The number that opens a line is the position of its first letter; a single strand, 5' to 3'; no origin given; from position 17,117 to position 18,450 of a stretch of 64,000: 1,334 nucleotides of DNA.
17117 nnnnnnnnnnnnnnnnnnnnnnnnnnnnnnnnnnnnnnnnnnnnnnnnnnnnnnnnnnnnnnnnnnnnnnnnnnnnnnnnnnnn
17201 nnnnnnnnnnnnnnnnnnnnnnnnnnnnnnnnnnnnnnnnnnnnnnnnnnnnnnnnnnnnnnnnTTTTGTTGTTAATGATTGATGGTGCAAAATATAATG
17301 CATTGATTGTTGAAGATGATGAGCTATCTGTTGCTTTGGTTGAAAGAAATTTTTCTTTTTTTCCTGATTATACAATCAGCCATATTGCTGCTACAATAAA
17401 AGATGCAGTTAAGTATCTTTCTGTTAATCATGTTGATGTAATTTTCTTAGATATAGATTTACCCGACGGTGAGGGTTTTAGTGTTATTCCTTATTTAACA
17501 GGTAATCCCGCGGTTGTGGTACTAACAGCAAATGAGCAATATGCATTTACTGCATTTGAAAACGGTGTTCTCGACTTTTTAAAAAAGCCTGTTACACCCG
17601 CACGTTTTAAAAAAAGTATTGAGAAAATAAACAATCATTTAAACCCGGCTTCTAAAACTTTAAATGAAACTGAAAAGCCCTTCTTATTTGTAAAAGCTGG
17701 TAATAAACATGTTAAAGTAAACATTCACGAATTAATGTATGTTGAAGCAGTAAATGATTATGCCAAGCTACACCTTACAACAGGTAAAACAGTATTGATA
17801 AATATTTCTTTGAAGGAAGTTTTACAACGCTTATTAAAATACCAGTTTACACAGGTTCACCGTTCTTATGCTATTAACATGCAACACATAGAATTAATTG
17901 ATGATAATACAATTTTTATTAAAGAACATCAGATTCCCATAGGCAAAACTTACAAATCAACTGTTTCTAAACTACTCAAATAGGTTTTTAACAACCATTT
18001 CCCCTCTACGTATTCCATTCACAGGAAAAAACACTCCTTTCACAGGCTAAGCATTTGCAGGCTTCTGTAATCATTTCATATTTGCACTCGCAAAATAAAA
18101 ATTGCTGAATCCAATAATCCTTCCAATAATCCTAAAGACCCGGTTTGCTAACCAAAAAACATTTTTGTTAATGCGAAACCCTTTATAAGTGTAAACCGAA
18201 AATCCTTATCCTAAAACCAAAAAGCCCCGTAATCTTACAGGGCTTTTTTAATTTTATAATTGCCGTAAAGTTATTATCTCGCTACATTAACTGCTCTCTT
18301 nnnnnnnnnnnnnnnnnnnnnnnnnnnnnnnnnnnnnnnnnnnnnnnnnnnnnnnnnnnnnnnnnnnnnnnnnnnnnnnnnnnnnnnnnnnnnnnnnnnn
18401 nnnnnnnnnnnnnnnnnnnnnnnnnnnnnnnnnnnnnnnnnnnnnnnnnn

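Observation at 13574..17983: Three-gene H-NOX signalling module: stand-alone H-NOX, HNOBA-containing hybrid kinase, LytTR regulator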

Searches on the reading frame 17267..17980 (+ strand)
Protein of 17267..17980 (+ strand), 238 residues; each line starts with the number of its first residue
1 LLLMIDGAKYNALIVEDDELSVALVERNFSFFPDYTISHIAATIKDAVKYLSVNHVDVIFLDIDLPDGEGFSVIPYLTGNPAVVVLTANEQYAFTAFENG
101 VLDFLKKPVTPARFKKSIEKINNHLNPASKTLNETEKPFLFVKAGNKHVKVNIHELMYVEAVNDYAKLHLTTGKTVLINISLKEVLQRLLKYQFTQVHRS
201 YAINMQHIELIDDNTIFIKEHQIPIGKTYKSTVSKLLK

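Call 3: search_protein_families(library=pfam, proteins=[window:17267-17980:+], max_evalue=0.01)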
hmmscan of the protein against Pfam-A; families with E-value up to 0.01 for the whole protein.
window:17267-17980:+ (238 aa): 6 families
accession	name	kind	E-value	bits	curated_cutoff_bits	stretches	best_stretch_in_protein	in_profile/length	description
PF00072.30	Response_reg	-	5.1e-16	59.3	30.2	1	13-118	2-110/111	Response regulator receiver domain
PF04397.21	LytTR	-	1e-14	55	22.6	1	147-237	2-97/98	LytTr DNA-binding domain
PF20274.4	cREC_REC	-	0.00091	20.3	27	1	39-81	16-60/88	Cyclic-phosphate processing Receiver domain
PF06289.16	FlbD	-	0.0022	18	24.7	0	146-193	9-55/59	Flagellar and Swarming motility proteins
PF08354.15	Fas1-AflB-like_hel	-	0.0025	17.2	25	1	130-204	168-245/353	Fatty acid synthase subunit beta/Fas1-like, helical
PF10256.14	Erf4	-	0.0067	16.8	29.3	0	94-131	14-51/116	Golgin subfamily A member 7/ERF4 family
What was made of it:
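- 17276..17983 (+): REC-LytTR response regulator, 235 aa from ATG 17276 (an alternative TTG lies at 17267). Phospho-Asp59 is at nt 17450. Pfam Response_reg 59.3 and LytTR 55.0 bits (call 3).
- On LytTR-type response regulators: Response_reg 59.3 bits and LytTR 55.0 bits against a cut-off of 22.6 (call 3).
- Closest known: LytTR response regulators. Same: REC plus LytTR architecture (call 3).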

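Call 44: find_homologous_proteins(query=window:17276-17980:+, max_evalue=1e-20)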
Query window:17276-17980:+ (235 aa): 73 proteins with E <= 1e-20 among 533 candidates.
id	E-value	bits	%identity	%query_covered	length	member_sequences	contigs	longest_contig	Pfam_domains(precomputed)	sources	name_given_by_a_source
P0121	2.0e-109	382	73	97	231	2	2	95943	PF04397.22,PF00072.31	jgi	jgi:DNA-binding LytR/AlgR family response regulator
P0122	9.5e-98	344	70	97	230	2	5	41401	PF04397.22,PF00072.31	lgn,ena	-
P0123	1.6e-87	311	61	97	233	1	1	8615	PF04397.22,PF00072.31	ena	-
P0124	4.3e-87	309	62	97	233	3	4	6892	PF04397.22,PF00072.31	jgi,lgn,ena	-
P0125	1.2e-86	308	62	98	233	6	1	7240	PF04397.22,PF00072.31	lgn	-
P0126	2.4e-84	300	59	98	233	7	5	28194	PF04397.22,PF00072.31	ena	-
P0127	5.8e-84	299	59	97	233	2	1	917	PF04397.22,PF00072.31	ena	-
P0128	1.6e-83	298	58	98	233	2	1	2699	PF04397.22,PF00072.31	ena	-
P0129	1.6e-83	298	58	98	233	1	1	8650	PF04397.22,PF00072.31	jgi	jgi:two-component system, LytTR family, response regulator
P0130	1.6e-82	294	58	98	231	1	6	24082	PF04397.22,PF00072.31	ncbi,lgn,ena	-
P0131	1.3e-81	291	58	98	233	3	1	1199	PF04397.22,PF00072.31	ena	-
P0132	1.0e-80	289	58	98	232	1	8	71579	PF04397.22,PF00072.31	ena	-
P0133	7.2e-80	286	58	98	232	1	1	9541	PF04397.22,PF00072.31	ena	-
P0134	1.5e-79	285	58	98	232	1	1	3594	PF04397.22,PF00072.31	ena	-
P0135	1.9e-79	284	100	57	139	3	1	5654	PF04397.22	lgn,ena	-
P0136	4.8e-79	283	58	98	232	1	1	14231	PF04397.22,PF00072.31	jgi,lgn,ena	-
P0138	3.9e-71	257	52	98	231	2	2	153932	PF20274.5,PF04397.22,PF00072.31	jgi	jgi:two-component system LytT family response regulator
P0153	2.6e-60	222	46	98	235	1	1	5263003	PF04397.22,PF00072.31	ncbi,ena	-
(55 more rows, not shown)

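Call 45: find_encoding_contigs(protein=P0122, flank=6000, max_places=1)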
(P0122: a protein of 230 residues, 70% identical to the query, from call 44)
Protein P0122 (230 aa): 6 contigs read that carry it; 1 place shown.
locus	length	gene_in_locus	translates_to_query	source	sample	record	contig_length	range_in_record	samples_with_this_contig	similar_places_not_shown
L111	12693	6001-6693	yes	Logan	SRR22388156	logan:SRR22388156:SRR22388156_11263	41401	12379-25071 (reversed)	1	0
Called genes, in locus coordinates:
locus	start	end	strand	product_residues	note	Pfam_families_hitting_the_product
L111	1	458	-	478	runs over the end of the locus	PF01425:Amidase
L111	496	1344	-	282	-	PF00902:TatC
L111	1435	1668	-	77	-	PF02416:TatA_B_E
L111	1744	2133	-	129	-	PF01245:Ribosomal_L19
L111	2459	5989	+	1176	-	PF07701:HNOBA, PF00989:PAS, PF08447:PAS_3, PF08448:PAS_4, PF13426:PAS_9, PF08447:PAS_3, PF08448:PAS_4, PF00512:HisKA, +8 more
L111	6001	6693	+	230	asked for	PF00072:Response_reg, PF04397:LytTR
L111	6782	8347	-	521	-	PF12072:RNase_Y_N, PF00013:KH_1 (faint), PF08668:HDOD (faint), PF01966:HD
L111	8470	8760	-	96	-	PF05164:ZapA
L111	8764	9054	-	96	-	-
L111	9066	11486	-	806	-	PF01588:tRNA_bind, PF03483:B3_4, PF03484:B5, PF17759:tRNA_synthFbeta, PF03147:FDX-ACB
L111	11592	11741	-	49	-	-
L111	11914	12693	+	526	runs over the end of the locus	PF00772:DnaB, PF13481:AAA_25, PF03796:DnaB_C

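Call 46: find_encoding_contigs(protein=P0132, flank=6000, max_places=1)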
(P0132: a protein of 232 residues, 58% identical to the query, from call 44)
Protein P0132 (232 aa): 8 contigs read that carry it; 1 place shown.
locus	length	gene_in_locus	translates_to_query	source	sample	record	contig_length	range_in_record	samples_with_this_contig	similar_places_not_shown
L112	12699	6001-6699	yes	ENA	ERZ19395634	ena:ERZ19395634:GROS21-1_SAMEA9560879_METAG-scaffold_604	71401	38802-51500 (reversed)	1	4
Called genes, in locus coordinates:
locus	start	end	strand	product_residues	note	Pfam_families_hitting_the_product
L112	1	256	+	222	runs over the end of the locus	-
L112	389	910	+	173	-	PF13420:Acetyltransf_4, PF13302:Acetyltransf_3, PF00583:Acetyltransf_1, PF13673:Acetyltransf_10, PF13508:Acetyltransf_7, PF08445:FR47 (weak)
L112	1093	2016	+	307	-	-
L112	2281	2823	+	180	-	PF07700:HNOB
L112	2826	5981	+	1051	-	PF07701:HNOBA, PF00989:PAS, PF13426:PAS_9, PF08447:PAS_3, PF08448:PAS_4, PF00512:HisKA, PF02518:HATPase_c, PF00072:Response_reg, +2 more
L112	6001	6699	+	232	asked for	PF00072:Response_reg, PF04397:LytTR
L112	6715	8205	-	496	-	PF13181:TPR_8 (faint)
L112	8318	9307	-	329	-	PF13354:Beta-lactamase2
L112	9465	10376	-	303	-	-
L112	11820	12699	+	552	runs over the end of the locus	PF00749:tRNA-synt_1c, PF03950:tRNA-synt_1c_C, PF20974:tRNA-synt_1c_C2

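Call 47: find_encoding_contigs(protein=P0138, flank=6000, max_places=1)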
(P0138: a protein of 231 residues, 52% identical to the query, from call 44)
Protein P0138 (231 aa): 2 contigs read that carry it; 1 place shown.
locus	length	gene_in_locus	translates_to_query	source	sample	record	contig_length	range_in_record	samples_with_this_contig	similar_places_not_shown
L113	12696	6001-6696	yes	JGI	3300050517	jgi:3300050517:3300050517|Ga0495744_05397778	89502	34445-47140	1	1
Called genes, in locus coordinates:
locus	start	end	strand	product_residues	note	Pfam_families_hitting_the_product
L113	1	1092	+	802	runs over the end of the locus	PF01433:Peptidase_M1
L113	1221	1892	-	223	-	-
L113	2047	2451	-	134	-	-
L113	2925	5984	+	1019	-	PF08447:PAS_3, PF13426:PAS_9 (faint), PF00989:PAS (faint), PF08447:PAS_3 (weak), PF00512:HisKA, PF02518:HATPase_c, PF00072:Response_reg, PF23198:PDE8A_N (weak)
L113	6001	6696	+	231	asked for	PF00072:Response_reg, PF20274:cREC_REC (faint), PF04397:LytTR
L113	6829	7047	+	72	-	-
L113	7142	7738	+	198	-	-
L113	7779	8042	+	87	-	-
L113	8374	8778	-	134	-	-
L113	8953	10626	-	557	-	PF14716:HHH_8, PF14520:HHH_5 (weak), PF02811:PHP (weak)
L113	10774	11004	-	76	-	-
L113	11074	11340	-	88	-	PF01016:Ribosomal_L27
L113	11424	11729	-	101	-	PF00829:Ribosomal_L21p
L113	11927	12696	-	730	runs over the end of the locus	PF01138:RNase_PH, PF03725:RNase_PH_C, PF03726:PNPase, PF01138:RNase_PH, PF23459:S1_RRP5 (faint), PF00013:KH_1, PF00575:S1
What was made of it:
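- They also stay adjacent in L113, which lacks H-NOX and HNOBA (call 47).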

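Call 48: find_encoding_contigs(protein=P0153, flank=6000, max_places=1)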
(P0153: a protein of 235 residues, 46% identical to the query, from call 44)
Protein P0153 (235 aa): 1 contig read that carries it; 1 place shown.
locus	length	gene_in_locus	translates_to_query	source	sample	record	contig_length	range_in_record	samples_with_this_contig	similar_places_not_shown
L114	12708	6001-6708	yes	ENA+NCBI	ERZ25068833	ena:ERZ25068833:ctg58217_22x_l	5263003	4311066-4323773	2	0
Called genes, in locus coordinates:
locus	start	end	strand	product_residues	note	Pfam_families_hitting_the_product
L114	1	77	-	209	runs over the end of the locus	PF00892:EamA, PF06027:SLC35F (weak)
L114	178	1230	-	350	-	PF13528:Glyco_trans_1_3, PF04101:Glyco_tran_28_C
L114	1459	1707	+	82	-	-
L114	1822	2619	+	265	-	PF00775:Dioxygenase_C (faint)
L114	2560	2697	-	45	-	-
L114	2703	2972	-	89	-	PF10985:DUF2805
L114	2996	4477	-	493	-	PF04244:DPRP, PF03441:FAD_binding_7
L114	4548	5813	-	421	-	PF00155:Aminotran_1_2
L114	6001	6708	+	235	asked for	PF00072:Response_reg, PF04397:LytTR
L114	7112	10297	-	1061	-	PF14870:PSII_BNR (faint), PF02012:BNR (faint), PF15902:Sortilin-Vps10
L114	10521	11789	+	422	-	PF18943:DUF5690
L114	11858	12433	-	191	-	PF01641:SelR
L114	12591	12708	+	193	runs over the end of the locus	PF00406:ADK, PF13207:AAA_17, PF13238:AAA_18 (weak)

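Call 51: find_encoding_contigs(protein=P0126, flank=6000, max_places=1)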
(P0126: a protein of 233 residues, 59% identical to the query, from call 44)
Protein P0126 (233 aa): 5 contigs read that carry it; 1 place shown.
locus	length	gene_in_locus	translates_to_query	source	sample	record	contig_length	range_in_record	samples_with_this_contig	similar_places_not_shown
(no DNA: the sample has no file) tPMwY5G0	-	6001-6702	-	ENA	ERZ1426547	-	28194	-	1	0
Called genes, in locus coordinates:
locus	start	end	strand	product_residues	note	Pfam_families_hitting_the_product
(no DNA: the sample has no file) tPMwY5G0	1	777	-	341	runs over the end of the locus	PF04245:NA37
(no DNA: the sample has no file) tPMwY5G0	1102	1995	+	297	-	-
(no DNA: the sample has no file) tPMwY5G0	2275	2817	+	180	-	PF07700:HNOB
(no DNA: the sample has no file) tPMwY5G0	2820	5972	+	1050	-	PF07701:HNOBA, PF00989:PAS, PF13426:PAS_9, PF08447:PAS_3, PF08448:PAS_4, PF00512:HisKA, PF02518:HATPase_c, PF00072:Response_reg, +3 more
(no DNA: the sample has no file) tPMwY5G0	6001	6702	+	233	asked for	PF00072:Response_reg, PF04397:LytTR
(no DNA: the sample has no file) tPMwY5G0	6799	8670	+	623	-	PF00005:ABC_tran, PF00006:ATP-synt_ab (faint), PF02463:SMC_N (faint), PF13304:AAA_21 (faint), PF12848:ABC_tran_Xtn, PF00005:ABC_tran, PF16326:ABC_tran_CTD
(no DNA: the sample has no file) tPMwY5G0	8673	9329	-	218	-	PF01135:PCMT, PF13847:Methyltransf_31 (faint), PF00398:RrnaAD (weak)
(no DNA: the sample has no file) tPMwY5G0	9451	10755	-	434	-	PF02321:OEP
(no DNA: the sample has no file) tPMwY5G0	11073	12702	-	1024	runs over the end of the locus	PF00873:ACR_tran, PF03176:MMPL (weak)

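Call 52: find_encoding_contigs(protein=P0130, flank=6000, max_places=1)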
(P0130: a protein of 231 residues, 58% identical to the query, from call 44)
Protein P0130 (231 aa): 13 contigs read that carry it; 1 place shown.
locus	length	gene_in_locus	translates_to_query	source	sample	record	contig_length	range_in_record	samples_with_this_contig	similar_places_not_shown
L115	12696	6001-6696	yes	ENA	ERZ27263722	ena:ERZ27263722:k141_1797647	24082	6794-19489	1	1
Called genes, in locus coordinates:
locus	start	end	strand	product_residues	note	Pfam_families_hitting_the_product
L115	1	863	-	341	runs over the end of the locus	PF04245:NA37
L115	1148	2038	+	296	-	-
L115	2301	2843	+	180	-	PF07700:HNOB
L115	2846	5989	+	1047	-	PF07701:HNOBA, PF00989:PAS, PF13426:PAS_9, PF08447:PAS_3, PF00512:HisKA, PF02518:HATPase_c, PF00072:Response_reg, PF01627:Hpt, +2 more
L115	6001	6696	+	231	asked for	PF00072:Response_reg, PF04397:LytTR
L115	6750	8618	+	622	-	PF00005:ABC_tran, PF00006:ATP-synt_ab (faint), PF02463:SMC_N (faint), PF13304:AAA_21 (faint), PF12848:ABC_tran_Xtn, PF00005:ABC_tran, PF16326:ABC_tran_CTD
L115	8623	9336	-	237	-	PF00398:RrnaAD (faint), PF01135:PCMT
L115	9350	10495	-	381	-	PF06965:Na_H_antiport_1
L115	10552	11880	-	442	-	PF02321:OEP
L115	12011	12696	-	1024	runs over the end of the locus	PF00873:ACR_tran, PF03176:MMPL (weak)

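Call 53: find_encoding_contigs(protein=P0136, flank=6000, max_places=1)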
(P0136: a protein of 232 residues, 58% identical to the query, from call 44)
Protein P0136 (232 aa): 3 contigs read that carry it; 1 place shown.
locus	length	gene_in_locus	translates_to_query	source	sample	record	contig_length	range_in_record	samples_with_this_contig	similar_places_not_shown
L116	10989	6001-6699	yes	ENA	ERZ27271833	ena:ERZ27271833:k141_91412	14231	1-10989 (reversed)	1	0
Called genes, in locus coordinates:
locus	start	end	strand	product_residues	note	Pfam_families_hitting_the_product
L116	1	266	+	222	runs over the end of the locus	-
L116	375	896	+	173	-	PF13302:Acetyltransf_3, PF13420:Acetyltransf_4, PF00583:Acetyltransf_1, PF13673:Acetyltransf_10 (weak), PF13508:Acetyltransf_7, PF08445:FR47 (weak)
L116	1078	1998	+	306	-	-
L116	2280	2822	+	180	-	PF07700:HNOB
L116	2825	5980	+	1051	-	PF07701:HNOBA, PF00989:PAS, PF13426:PAS_9, PF08447:PAS_3, PF00512:HisKA, PF02518:HATPase_c, PF00072:Response_reg, PF01627:Hpt, +2 more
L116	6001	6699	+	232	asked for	PF00072:Response_reg, PF04397:LytTR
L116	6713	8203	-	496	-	PF00515:TPR_1 (faint), PF13181:TPR_8 (faint), PF13432:TPR_16 (faint), PF13424:TPR_12 (faint)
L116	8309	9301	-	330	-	PF13354:Beta-lactamase2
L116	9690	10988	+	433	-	?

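Call 55: search_protein_families(library=pfam, proteins=[L112:1093-2016:+], max_evalue=1)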
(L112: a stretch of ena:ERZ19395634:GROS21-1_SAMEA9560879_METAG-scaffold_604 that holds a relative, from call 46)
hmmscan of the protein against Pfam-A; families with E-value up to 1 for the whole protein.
L112:1093-2016:+ (307 aa): 0 families

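Call 61: search_protein_families(library=ncbifam, proteins=[window:17276-17980:+], max_evalue=0.001)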
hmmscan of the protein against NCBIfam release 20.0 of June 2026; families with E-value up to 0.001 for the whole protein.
window:17276-17980:+ (235 aa): 44 families (the best 25 are shown)
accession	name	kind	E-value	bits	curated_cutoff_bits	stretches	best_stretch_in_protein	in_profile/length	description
NF008677.0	PRK11697.1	equivalog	3.7e-25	88.7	246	1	8-231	3-232/238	two-component system response regulator BtsR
NF010684.1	PRK14084.1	equivalog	8.3e-19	68.3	375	1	8-231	2-241/254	response regulator transcription factor LytR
NF001965.0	PRK00742.1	subfamily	1.8e-09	37.3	293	1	7-134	4-135/357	chemotaxis-specific protein-glutamate methyltransferase CheB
NF009206.0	PRK12555.1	subfamily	1.9e-09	37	342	1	9-133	3-135/340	chemotaxis-specific protein-glutamate methyltransferase CheB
NF008302.0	PRK11091.1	equivalog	6.8e-09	34.5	838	1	6-134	525-658/779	aerobic respiration two-component sensor histidine kinase ArcB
NF047654.1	DiguCycDgcRLepto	equivalog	3.8e-08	32.6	500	1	8-107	4-108/295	diguanylate cyclase DgcR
NF041946.1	LuxO_transreg_Vib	equivalog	4.4e-08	32.3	800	1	14-128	3-118/463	quorum-sensing sigma-54 dependent transcriptional regulator LuxO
TIGR02875.1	spore_0_A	equivalog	4.9e-08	32.5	200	1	9-206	5-208/262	sporulation transcription factor Spo0A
NF007750.0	PRK10430.1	equivalog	6.2e-08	32.4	262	1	8-118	3-120/239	two-component system response regulator DcuR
NF045944.1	ResRegRpaBCyano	equivalog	1.6e-07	30.9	330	1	13-190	3-186/229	response regulator transcription factor RpaB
NF033117.2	vanR_ACDEGLN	exception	3.3e-07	30.1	350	1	10-154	2-153/226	VanR-ABDEGLN family response regulator transcription factor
NF007135.0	PRK09581.1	equivalog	9.5e-07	28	474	1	9-108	5-109/457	PleD family two-component system response regulator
NF049963.1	RespRegFlgRCampy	domain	1.3e-06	27.6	750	1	8-119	2-113/429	fla regulon two-component system response regulator FlgR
NF012227.0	AdeR_RR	equivalog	1.7e-06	27.7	340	1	10-175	15-175/239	efflux system response regulator transcription factor AdeR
NF008296.0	PRK11083.1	equivalog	1.9e-06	27.5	273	1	10-131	7-130/228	two-component system response regulator CreB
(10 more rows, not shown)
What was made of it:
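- Closest known: LytTR response regulators. Same: The best NCBIfam similarity is to BtsR and LytR, below their cut-offs (call 61).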

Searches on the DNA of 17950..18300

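Call 67: search_rna_families(source=window, start=17950, end=18300, threshold=evalue, max_evalue=1)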
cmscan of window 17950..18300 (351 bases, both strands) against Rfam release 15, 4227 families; matches with E-value up to 1: 9.
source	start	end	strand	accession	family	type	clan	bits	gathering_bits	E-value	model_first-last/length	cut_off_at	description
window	18213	18286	-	RF04312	trpB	Cis-reg;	-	23.7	59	0.36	1-107/107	no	trpB ncRNA motif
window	18182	18246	+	RF01393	isrJ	Gene; sRNA;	-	23.4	37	0.029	1-75/75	no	isrJ Hfq binding RNA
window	18151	18255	+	RF02053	STnc430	Gene; sRNA;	-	23.1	47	0.16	1-162/162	no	Enterobacterial sRNA STnc430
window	18140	18259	+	RF00121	MicC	Gene; sRNA;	-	20.8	90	0.83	1-123/123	no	MicC RNA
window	18153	18275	-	RF01770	rimP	Cis-reg; leader;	-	20.4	47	0.49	1-102/102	no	Gammaprotebacteria rimP leader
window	18215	18274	-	RF00042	CopA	Gene; antisense;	-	18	60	0.98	1-92/92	no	CopA-like RNA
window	18216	18277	-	RF00506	Thr_leader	Cis-reg; leader;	-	17.9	55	0.52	1-118/118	no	Threonine operon leader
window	18182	18267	+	RF02621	BSnc120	Gene; sRNA;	-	16.9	114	0.45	1-88/88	no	Brucella sRNA 120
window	17950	18024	-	RF01494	rliD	Gene; antisense;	-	12.5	50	0.31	1-77/327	3'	Listeria sRNA rliD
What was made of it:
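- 18085..18218 (+): Conserved non-coding spacer. It holds a tandem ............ x2 at 18110-18133 and the block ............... It may be a small-RNA body or the operon's 3' UTR. No Rfam family reaches threshold (call 67).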
